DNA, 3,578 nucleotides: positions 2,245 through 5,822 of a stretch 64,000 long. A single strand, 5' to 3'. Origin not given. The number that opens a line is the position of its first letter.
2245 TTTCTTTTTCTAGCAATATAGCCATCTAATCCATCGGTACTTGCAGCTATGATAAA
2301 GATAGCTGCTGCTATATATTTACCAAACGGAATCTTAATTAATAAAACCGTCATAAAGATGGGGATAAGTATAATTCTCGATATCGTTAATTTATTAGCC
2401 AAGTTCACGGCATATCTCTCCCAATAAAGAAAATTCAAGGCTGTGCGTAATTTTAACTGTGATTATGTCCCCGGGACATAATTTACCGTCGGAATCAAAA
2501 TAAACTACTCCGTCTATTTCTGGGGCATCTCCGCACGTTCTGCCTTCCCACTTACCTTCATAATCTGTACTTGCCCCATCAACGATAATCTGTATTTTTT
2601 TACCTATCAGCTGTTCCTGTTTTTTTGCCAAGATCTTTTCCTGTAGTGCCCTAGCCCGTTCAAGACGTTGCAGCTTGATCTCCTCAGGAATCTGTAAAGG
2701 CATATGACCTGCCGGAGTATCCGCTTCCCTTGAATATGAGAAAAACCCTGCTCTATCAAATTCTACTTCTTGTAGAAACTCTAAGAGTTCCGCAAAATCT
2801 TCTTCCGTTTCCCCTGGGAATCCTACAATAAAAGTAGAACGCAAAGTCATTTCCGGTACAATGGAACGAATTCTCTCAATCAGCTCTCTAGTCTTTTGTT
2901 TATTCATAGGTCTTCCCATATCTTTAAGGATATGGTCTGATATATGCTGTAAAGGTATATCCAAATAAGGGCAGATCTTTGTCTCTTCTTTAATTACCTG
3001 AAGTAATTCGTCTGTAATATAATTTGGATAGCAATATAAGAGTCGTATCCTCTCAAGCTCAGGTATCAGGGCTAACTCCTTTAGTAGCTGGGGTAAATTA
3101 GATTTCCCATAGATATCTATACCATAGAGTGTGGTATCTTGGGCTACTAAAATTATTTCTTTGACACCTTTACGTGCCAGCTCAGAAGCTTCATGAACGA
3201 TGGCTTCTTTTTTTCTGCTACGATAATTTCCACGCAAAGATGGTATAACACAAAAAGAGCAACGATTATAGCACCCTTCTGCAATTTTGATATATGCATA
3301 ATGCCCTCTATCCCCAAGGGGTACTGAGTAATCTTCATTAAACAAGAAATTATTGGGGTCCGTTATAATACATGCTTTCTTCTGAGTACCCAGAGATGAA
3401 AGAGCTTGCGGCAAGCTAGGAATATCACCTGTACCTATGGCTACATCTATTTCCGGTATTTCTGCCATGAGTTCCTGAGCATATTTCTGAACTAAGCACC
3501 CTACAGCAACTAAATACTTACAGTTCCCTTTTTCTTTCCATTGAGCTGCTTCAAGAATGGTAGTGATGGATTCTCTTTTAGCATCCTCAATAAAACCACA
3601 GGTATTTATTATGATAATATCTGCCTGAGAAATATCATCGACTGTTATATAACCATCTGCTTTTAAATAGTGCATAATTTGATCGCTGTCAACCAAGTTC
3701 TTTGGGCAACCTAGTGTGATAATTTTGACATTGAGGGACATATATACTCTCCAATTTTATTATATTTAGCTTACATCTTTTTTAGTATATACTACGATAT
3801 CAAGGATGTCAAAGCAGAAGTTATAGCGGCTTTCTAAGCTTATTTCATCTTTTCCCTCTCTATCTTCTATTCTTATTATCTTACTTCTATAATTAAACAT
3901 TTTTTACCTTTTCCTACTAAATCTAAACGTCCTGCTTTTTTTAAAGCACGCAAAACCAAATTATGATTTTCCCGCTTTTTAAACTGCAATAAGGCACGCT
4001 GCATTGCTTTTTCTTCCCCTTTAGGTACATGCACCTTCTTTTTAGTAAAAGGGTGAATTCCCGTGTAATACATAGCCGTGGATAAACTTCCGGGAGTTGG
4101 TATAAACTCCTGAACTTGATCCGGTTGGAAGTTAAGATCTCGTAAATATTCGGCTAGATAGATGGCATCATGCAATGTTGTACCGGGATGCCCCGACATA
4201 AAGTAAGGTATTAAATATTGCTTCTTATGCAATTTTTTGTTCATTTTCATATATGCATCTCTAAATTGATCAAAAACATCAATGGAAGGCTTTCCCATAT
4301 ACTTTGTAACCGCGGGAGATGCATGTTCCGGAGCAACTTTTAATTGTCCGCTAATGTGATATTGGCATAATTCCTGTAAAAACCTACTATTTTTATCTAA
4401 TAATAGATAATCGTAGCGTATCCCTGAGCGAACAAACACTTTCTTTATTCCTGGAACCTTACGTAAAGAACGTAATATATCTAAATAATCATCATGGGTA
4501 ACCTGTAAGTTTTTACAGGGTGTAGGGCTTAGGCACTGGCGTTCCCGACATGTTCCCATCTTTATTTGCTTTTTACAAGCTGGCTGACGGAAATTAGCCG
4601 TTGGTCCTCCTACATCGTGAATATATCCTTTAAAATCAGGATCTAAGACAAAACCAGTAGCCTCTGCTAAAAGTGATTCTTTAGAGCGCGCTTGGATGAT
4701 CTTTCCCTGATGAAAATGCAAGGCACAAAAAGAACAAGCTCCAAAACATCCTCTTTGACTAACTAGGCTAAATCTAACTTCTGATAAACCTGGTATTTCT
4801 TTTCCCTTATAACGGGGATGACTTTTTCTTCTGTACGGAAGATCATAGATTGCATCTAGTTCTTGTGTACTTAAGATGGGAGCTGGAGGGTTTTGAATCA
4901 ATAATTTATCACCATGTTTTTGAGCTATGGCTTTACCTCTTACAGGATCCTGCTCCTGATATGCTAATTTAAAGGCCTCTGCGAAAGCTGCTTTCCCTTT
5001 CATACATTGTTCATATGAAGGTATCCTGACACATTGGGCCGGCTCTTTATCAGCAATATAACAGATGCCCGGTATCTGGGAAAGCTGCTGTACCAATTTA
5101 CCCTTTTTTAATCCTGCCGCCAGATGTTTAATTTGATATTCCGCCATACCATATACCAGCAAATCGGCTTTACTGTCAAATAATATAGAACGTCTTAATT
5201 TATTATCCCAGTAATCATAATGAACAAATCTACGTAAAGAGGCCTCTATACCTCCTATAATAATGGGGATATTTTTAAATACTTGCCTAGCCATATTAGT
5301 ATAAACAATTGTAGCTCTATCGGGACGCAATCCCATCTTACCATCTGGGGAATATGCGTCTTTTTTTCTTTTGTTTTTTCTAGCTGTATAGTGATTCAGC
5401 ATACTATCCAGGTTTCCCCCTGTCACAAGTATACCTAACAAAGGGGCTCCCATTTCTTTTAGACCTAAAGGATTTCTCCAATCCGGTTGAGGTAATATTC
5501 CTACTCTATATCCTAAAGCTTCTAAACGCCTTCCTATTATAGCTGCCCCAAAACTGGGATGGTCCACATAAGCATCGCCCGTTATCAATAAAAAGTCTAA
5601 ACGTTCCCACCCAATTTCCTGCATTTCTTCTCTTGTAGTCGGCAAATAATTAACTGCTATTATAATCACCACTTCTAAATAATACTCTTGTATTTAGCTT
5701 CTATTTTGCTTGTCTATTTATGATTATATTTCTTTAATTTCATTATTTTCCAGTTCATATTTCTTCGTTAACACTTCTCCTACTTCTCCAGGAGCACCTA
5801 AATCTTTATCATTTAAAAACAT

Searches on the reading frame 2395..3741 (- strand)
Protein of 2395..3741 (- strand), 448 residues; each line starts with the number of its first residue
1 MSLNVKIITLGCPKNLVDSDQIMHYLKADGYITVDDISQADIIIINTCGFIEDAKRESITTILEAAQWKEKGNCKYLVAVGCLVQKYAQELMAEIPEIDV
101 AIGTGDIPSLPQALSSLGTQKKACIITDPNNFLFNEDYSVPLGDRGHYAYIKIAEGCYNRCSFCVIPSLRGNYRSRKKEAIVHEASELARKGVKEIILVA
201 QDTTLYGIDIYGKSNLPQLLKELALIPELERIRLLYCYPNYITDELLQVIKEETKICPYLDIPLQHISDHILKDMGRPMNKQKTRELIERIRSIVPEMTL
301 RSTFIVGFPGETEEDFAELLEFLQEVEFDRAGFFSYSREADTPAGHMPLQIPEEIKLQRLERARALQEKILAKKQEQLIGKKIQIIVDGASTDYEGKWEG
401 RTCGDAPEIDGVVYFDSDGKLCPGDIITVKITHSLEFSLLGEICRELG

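Call 44: search_protein_families(library=ncbifam, proteins=[window:2395-3741:-], max_evalue=1e-40)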
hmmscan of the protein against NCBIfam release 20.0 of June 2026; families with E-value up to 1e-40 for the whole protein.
window:2395-3741:- (448 aa): 6 families
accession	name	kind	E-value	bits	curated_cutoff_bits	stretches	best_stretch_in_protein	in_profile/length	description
TIGR01125.1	TIGR01125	equivalog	1.5e-146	488.9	356.95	1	5-441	2-432/432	30S ribosomal protein S12 methylthiotransferase RimO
TIGR00089.1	TIGR00089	subfamily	1.2e-129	432.8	251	1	5-441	2-429/429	MiaB/RimO family radical SAM methylthiotransferase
TIGR01574.1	miaB-methiolase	equivalog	7.5e-92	308.6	355.3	1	7-443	4-436/437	tRNA (N6-isopentenyl adenosine(37)-C2)-methylthiotransferase MiaB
TIGR01579.1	MiaB-like-C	equivalog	3.8e-81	273.5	357.05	1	7-392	1-384/416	tRNA (N(6)-L-threonylcarbamoyladenosine(37)-C(2))-methylthiotransferase MtaB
NF010916.0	PRK14336.1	equivalog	6.3e-68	229.4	606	1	6-444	5-413/418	tRNA (N6-isopentenyl adenosine(37)-C2)-methylthiotransferase MiaB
TIGR01578.1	MiaB-like-B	hypoth_equivalog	6.4e-67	226.1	314.7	1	7-443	4-420/421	tRNA (N(6)-L-threonylcarbamoyladenosine(37)-C(2))-methylthiotransferase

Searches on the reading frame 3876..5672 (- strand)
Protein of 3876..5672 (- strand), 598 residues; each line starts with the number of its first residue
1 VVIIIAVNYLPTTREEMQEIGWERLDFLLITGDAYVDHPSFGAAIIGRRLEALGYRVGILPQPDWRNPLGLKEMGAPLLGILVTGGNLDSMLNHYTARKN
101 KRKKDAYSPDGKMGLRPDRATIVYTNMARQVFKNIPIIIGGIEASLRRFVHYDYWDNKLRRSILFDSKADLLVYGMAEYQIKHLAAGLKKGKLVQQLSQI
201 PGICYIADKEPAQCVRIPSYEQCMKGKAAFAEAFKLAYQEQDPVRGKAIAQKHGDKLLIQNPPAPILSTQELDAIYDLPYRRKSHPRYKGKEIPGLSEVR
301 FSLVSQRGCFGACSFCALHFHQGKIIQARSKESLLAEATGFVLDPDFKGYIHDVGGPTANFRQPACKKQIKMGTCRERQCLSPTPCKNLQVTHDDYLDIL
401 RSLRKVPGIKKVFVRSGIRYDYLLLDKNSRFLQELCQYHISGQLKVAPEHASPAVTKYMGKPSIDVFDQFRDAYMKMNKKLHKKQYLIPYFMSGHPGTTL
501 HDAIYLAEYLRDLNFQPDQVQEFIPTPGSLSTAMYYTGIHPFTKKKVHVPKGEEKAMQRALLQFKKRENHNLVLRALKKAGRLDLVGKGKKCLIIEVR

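Call 44: search_protein_families(library=ncbifam, proteins=[window:3876-5672:-], max_evalue=1e-40)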
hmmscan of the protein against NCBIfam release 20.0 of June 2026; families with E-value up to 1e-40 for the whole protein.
window:3876-5672:- (598 aa): 1 family
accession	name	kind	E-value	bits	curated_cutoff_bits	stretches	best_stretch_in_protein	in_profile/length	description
TIGR03904.1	SAM_YgiQ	equivalog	9.7e-254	843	462.35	1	9-563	1-558/558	YgiQ family radical SAM protein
